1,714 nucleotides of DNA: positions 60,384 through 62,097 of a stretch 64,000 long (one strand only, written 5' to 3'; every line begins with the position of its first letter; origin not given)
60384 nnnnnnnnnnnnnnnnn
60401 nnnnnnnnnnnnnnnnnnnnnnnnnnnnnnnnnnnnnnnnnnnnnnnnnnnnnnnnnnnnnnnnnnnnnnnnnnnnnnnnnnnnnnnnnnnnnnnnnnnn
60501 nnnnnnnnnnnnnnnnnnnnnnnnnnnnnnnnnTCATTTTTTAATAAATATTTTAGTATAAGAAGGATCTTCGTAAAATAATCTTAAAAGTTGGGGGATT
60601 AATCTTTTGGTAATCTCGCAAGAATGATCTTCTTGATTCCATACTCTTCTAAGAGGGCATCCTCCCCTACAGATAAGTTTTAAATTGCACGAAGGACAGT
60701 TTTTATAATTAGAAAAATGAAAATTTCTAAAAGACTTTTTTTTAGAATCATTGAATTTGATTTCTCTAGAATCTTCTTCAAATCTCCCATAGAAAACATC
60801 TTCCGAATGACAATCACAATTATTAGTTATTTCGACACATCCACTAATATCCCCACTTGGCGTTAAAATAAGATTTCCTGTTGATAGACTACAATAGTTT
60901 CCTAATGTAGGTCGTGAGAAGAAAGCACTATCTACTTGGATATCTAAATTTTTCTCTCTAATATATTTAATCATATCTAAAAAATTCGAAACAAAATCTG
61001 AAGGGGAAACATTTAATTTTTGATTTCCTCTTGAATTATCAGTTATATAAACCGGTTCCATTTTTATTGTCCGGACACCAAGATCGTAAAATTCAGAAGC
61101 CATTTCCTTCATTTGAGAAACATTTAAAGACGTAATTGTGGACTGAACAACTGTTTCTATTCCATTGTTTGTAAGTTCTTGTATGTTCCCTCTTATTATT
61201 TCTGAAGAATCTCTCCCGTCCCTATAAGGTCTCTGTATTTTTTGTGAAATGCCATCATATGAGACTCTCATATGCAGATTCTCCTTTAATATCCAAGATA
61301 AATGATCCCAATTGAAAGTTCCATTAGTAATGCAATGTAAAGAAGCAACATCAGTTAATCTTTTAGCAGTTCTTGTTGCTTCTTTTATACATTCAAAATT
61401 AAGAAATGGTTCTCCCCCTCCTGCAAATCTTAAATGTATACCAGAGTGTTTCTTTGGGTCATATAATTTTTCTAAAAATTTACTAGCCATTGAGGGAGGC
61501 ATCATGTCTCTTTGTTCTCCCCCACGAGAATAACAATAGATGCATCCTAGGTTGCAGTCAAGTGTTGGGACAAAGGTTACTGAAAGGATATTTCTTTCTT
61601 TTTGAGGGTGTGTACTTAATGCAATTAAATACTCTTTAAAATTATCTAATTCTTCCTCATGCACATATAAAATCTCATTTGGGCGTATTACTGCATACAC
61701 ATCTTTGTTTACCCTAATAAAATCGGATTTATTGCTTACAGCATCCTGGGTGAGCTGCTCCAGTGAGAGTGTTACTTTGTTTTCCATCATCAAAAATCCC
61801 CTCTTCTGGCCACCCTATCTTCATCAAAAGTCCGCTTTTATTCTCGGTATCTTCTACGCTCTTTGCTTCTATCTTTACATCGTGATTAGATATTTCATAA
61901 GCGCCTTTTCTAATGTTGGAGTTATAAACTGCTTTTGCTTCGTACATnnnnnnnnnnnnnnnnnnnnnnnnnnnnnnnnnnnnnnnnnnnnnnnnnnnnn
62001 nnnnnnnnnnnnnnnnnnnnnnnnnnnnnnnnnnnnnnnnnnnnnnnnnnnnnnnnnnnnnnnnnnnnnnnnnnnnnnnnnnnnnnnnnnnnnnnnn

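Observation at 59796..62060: Candidate RiPP-type system: Cys-terminated peptide, radical SAM/SPASM enzyme and TlyA-like rRNA methyltransferase in one IR-bracketed operon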

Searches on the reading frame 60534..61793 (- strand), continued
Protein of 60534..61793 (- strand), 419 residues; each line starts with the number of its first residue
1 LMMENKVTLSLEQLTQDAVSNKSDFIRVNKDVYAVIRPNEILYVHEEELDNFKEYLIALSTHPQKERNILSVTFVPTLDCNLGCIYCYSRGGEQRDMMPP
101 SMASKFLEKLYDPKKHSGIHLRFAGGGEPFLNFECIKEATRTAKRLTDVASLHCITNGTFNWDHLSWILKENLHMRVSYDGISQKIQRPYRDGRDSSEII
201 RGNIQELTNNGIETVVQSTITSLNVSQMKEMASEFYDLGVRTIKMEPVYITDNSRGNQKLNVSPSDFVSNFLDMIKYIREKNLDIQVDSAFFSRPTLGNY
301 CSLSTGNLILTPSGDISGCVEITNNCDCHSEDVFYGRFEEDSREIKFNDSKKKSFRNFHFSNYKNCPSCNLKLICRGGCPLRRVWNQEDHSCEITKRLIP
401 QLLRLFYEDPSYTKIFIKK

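Call 57: search_protein_families(library=padloc, proteins=[window:60534-61790:-], max_evalue=0.001)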
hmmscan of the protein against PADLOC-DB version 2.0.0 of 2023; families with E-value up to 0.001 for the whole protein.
window:60534-61790:- (418 aa): 2 families
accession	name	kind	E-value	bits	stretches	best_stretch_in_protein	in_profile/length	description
PDLC02904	pVip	-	2.4e-16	58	1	70-271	4-194/262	Viperins associated with kinases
PDLC02903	pVip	-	1.5e-13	48.9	1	76-267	7-187/257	Viperins not associated with kinases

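Call 60: search_protein_families(library=ncbifam, alignment_id=A1, max_evalue=1e-10)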
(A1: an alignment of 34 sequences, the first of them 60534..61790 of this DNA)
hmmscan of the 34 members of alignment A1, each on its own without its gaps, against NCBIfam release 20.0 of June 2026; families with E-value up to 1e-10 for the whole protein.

A. member 1, window:60534-61790:- (418 aa): 18 families
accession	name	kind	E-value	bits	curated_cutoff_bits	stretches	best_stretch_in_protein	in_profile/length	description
NF047865.1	rSAM_PapB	equivalog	4e-28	98.6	340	1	68-379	2-317/330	PapB family radical SAM/SPASM ranthipeptide maturase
TIGR04064.1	rSAM_nif11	equivalog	6.7e-21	74.5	518.7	1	53-379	69-401/459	nif11-like peptide radical SAM maturase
TIGR03974.1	rSAM_six_Cys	equivalog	4.3e-19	68.7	425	1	19-381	54-419/451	thioether cross-link-forming SCIFF peptide maturase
TIGR03942.1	sulfatase_rSAM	equivalog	1.7e-18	66.8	349.45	1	77-393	9-339/363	anaerobic sulfatase maturase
TIGR04334.1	rSAM_Clo7bot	equivalog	6e-18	64.7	600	1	42-407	64-434/440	radical SAM/SPASM domain Clo7bot peptide maturase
TIGR03978.1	rSAM_paired_1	equivalog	1.7e-17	63.4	370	1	52-282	65-306/466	His-Xaa-Ser system radical SAM maturase HxsB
NF038107.1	rSAM_NF038107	equivalog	6.8e-17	61.4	600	1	24-379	43-401/444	Cys-every-fifth radical SAM/SPASM peptide maturase CefB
NF041298.1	rSAM_mat_DynA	equivalog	1.1e-15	57.5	450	1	75-383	7-326/356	dynobactin maturation radical SAM/SPASM protein DynA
NF040492.1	not_ScfB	exception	1.1e-14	54.2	855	1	45-380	71-417/450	ScfB-related radical SAM/SPASM orphan maturase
TIGR04280.1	geopep_mat_rSAM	hypoth_equivalog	1.4e-14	53.9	400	1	45-257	60-285/428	geopeptide radical SAM maturase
TIGR04115.1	rSAM_Cxxx_rpt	equivalog_domain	1.9e-14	53.9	350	1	70-292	3-235/359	radical SAM peptide maturase, CXXX-repeat target family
TIGR04463.1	rSAM_vs_C_rich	equivalog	6.6e-14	51.5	525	1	64-387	77-403/438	TIGR04463 family radical SAM/SPASM RiPP maturase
TIGR04317.1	W_rSAM_matur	equivalog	4.9e-12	45.6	380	1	76-374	11-319/349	tungsten cofactor oxidoreductase radical SAM maturase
NF041718.1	rSAM_phane_AMC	equivalog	9e-12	44.7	425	1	70-284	7-222/362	cyclophane-forming radical SAM peptide maturase AmcB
TIGR04133.1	rSAM_w_lipo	hypoth_equivalog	1.7e-11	43.6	425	1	64-378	19-331/350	TIGR04133 family radical SAM/SPASM protein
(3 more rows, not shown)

B. families by the number of members that match (of 34 scanned): 53 families (the first 25 are shown)
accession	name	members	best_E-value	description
NF047865.1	rSAM_PapB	34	1e-42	PapB family radical SAM/SPASM ranthipeptide maturase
TIGR04064.1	rSAM_nif11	34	2.7e-32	nif11-like peptide radical SAM maturase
TIGR04115.1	rSAM_Cxxx_rpt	34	4.5e-29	radical SAM peptide maturase, CXXX-repeat target family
TIGR03978.1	rSAM_paired_1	34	4.8e-27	His-Xaa-Ser system radical SAM maturase HxsB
TIGR03974.1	rSAM_six_Cys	34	1.1e-26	thioether cross-link-forming SCIFF peptide maturase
NF040492.1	not_ScfB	34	2.8e-26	ScfB-related radical SAM/SPASM orphan maturase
NF041298.1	rSAM_mat_DynA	34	6.9e-25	dynobactin maturation radical SAM/SPASM protein DynA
TIGR03942.1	sulfatase_rSAM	34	1.3e-24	anaerobic sulfatase maturase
NF038107.1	rSAM_NF038107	34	3.1e-24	Cys-every-fifth radical SAM/SPASM peptide maturase CefB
TIGR04334.1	rSAM_Clo7bot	33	1.6e-23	radical SAM/SPASM domain Clo7bot peptide maturase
TIGR04280.1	geopep_mat_rSAM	33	1.3e-19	geopeptide radical SAM maturase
NF038283.1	viperin_w_prok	29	2.6e-15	viperin family antiviral radical SAM protein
TIGR04463.1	rSAM_vs_C_rich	28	2.5e-21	TIGR04463 family radical SAM/SPASM RiPP maturase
TIGR04068.1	rSAM_ocin_clost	28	1e-20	Cys-rich peptide radical SAM maturase CcpM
TIGR03906.1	quino_hemo_SAM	27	2e-24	quinohemoprotein amine dehydrogenase maturation protein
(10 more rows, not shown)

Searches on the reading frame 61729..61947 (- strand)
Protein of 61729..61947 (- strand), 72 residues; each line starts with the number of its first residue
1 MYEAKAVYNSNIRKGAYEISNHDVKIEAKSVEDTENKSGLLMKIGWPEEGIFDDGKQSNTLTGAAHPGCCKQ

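Call 6: search_protein_families(library=pfam, proteins=[window:61729-61947:-], max_evalue=0.01)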
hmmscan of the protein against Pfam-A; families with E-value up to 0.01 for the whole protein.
window:61729-61947:- (72 aa): 0 families

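Call 7: search_protein_families(library=ncbifam, proteins=[window:61729-61947:-], max_evalue=0.01)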
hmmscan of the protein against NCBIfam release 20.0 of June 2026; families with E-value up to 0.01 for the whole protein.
window:61729-61947:- (72 aa): 0 families

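Call 20: find_homologous_proteins(query=A2, max_evalue=0.01)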
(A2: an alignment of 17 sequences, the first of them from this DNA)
Query A2 (17 sequences) (72 aa, profile of the alignment): 92 proteins with E <= 0.01 among 426 candidates.
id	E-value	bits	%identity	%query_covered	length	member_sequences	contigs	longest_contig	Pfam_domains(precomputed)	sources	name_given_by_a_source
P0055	1.1e-17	82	62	40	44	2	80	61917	-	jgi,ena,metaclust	jgi:hypothetical protein|metaclust:\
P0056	2.5e-17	81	62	40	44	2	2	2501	-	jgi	jgi:hypothetical protein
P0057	3.3e-17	80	52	40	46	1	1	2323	-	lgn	-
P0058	6.1e-17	80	59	40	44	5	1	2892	-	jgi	-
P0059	2.0e-16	78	45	40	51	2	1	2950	-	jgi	-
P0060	2.4e-16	78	61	25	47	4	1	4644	-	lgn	-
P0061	6.6e-16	76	55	40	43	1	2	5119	-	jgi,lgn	jgi:hypothetical protein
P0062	9.3e-16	76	39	43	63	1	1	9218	-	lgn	-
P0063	1.1e-15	76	41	40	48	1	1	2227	-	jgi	-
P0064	1.6e-15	75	65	28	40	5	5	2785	-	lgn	-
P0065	2.4e-15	74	50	28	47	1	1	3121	-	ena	-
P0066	4.5e-15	74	59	40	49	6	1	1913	-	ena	-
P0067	5.1e-15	73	34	40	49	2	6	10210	-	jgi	-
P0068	2.9e-14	71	53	44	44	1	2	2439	-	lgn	-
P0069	5.2e-14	70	42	40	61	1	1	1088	-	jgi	jgi:hypothetical protein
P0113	8.1e-9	54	63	22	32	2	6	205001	-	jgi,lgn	jgi:hypothetical protein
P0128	2.3e-6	46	43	29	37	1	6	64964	-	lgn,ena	-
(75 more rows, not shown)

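Call 26: find_encoding_contigs(protein=P0055, flank=5000, max_places=8)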
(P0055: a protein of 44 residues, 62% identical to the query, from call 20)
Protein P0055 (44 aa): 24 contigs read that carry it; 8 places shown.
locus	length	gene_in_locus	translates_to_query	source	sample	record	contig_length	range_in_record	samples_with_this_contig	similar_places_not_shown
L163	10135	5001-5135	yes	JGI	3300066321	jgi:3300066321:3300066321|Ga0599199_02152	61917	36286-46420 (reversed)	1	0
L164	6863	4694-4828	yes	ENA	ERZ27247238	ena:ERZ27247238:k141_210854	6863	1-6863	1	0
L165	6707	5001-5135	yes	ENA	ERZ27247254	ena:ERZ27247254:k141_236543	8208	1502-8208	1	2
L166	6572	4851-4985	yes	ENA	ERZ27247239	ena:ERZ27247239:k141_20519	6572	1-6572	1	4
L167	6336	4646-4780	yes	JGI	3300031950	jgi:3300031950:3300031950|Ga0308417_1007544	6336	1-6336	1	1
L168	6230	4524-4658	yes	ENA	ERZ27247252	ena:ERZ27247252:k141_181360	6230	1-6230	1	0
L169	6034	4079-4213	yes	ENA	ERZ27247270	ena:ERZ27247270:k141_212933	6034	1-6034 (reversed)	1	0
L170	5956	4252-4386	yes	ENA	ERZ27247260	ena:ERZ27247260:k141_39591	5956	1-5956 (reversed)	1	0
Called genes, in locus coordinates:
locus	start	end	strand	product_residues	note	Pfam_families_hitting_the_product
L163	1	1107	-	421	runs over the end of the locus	-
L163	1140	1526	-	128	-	-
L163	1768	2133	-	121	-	PF13808:DDE_Tnp_1_assoc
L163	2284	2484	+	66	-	PF13808:DDE_Tnp_1_assoc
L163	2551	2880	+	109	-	-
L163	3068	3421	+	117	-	-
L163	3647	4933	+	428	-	PF13353:Fer4_12 (faint), PF04055:Radical_SAM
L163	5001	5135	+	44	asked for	-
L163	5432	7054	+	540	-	PF14104:DUF4277, PF01609:DDE_Tnp_1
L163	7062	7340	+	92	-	-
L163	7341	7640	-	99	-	PF13358:DDE_3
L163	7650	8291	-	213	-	-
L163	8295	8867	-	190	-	-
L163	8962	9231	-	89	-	-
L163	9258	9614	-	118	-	PF00294:PfkB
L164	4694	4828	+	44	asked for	-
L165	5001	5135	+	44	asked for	-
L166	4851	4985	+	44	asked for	-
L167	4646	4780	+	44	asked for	-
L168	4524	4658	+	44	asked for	-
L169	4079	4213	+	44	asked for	-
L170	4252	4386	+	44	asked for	-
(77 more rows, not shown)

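Call 27: find_encoding_contigs(protein=P0113, flank=5000, max_places=5)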
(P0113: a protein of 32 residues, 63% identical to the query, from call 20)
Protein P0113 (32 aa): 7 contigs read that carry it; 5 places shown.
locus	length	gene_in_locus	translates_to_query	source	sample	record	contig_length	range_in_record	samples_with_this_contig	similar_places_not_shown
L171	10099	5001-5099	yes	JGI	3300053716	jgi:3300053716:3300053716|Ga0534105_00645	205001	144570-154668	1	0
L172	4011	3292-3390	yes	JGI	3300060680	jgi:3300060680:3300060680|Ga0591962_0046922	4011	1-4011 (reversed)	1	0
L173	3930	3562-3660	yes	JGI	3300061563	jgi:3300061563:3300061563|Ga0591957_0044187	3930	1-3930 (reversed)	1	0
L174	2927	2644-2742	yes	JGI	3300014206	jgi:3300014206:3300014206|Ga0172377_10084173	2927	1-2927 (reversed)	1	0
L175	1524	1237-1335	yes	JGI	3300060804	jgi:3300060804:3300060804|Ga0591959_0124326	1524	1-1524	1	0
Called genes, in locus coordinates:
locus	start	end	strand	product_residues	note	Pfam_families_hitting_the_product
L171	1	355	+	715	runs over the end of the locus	PF09371:Tex_N, PF22706:Tex_central_region, PF14639:YqgF (weak), PF16921:Tex_YqgF, PF14635:HHH_7 (weak), PF12836:HHH_3, PF17674:HHH_9, PF00575:S1, +1 more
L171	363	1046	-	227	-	PF02557:VanY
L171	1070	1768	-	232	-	PF05116:S6PP (weak), PF08282:Hydrolase_3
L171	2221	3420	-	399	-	PF01548:DEDD_Tnp_IS110, PF02371:Transposase_20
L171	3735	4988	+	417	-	PF04055:Radical_SAM, PF13353:Fer4_12 (faint)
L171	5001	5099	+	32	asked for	-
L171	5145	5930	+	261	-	PF01479:S4, PF01728:FtsJ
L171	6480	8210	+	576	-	PF00239:Resolvase, PF07508:Recombinase, PF13408:Zn_ribbon_recom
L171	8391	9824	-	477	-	-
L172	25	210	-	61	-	-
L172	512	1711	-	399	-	PF01548:DEDD_Tnp_IS110, PF02371:Transposase_20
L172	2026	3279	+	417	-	PF04055:Radical_SAM, PF13353:Fer4_12 (faint)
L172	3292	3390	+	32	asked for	-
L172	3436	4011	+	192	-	?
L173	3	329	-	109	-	?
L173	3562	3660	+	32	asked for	-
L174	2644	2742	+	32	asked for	-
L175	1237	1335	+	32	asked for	-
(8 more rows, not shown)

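Call 28: find_encoding_contigs(protein=P0128, flank=5000, max_places=5)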
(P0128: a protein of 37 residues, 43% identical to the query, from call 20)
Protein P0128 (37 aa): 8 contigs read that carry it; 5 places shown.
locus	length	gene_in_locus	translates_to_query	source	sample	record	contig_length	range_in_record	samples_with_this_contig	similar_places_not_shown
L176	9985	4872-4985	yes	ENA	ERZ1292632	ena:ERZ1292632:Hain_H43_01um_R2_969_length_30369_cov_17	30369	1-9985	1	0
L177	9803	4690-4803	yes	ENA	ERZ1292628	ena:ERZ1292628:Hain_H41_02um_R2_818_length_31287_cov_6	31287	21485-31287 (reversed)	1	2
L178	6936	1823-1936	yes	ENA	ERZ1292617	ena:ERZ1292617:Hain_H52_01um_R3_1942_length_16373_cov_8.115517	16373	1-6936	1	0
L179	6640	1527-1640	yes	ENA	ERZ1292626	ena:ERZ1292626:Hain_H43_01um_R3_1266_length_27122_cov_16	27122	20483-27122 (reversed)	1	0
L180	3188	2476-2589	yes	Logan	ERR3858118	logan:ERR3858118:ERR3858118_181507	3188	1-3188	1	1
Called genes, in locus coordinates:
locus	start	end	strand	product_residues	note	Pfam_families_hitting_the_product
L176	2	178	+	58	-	?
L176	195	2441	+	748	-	-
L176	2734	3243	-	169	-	-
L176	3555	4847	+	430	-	PF04055:Radical_SAM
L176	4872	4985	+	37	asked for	-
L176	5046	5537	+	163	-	PF13420:Acetyltransf_4 (weak), PF00583:Acetyltransf_1, PF13673:Acetyltransf_10, PF13508:Acetyltransf_7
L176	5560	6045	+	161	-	PF13302:Acetyltransf_3, PF13420:Acetyltransf_4 (weak), PF00583:Acetyltransf_1, PF13673:Acetyltransf_10 (weak), PF13508:Acetyltransf_7 (weak)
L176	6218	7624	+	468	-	PF20154:LNT_N (weak), PF00795:CN_hydrolase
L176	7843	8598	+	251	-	-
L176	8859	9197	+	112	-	PF01541:GIY-YIG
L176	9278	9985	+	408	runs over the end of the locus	PF07690:MFS_1, PF00083:Sugar_tr (weak), PF07690:MFS_1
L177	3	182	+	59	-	?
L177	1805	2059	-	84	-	-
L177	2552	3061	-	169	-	-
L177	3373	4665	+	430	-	PF04055:Radical_SAM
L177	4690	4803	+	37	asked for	-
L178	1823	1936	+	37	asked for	-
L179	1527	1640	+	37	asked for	-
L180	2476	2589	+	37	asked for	-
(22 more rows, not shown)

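Call 56: search_protein_representatives(alignment_id=A3)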
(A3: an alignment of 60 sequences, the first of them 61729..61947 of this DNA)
Query: 60 sequences, 55 profile positions. Proteins with E-value up to 0.001 (for the whole library): 38; up to 1e-10: 5; up to 1e-30: 0. The best 38 are listed.
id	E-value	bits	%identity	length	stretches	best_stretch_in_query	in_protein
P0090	1.6e-15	73.4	-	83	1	5-55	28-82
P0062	2.4e-15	72.8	-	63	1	14-55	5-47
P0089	6.7e-15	71.4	-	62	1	1-55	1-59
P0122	1.5e-14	70.2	-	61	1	3-54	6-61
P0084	1.6e-14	70.1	-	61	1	5-55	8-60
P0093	1.3e-10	57.7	-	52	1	12-45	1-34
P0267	1.5e-10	57.4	-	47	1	6-45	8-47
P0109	2.4e-10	56.8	-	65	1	6-45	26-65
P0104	2.7e-10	56.6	-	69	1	6-45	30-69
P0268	2.7e-10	56.6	-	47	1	6-54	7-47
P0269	4.3e-10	56.0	-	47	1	12-54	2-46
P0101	5.7e-10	55.6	-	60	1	13-45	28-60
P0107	1.4e-09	54.4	-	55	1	5-45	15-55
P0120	1.5e-09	54.3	-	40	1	8-45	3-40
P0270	2.9e-09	53.3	-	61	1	3-45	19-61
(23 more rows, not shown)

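Call 57: search_protein_families(library=padloc, proteins=[window:61729-61947:-], max_evalue=0.001)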
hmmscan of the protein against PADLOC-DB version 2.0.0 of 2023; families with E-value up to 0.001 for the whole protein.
window:61729-61947:- (72 aa): 0 families

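Call 58: search_protein_families(library=ncbifam, alignment_id=A3, max_evalue=0.1)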
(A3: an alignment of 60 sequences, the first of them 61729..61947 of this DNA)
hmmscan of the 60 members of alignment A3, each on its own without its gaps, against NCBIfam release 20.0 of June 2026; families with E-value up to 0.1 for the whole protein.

A. member 1, window:61729-61947:- (72 aa): 0 families

B. families by the number of members that match (of 60 scanned): 1 family
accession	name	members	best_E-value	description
TIGR03562.1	osmo_induc_OsmC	1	0.012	OsmC family peroxiredoxin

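Call 59: search_protein_families(library=pfam, alignment_id=A3, max_evalue=0.1)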
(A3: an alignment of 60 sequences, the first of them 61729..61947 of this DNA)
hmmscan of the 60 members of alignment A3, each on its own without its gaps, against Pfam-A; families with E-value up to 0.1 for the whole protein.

A. member 1, window:61729-61947:- (72 aa): 0 families

B. families by the number of members that match (of 60 scanned): 3 families
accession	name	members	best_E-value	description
PF20604.3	DUF6798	1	0.031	Domain of unknown function (DUF6798)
PF17119.10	MMU163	1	0.042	Mitochondrial protein up-regulated during meiosis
PF17965.7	MucBP_2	1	0.082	Mucin binding domain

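Call 71: find_related_loci(query=A3, collection=viral_contigs, flank=5000)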
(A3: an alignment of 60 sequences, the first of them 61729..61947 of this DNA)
Query A3 (72 aa) in viral_contigs; peptide patterns used: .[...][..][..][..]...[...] (x = any residue, [..] = any of these).
9 stretches matched a pattern; 1 encode a relative of the query (tblastn E <= 1e-3); 1 distinct loci.
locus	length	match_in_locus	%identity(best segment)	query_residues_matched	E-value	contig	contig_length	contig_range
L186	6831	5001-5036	75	61-72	2e-5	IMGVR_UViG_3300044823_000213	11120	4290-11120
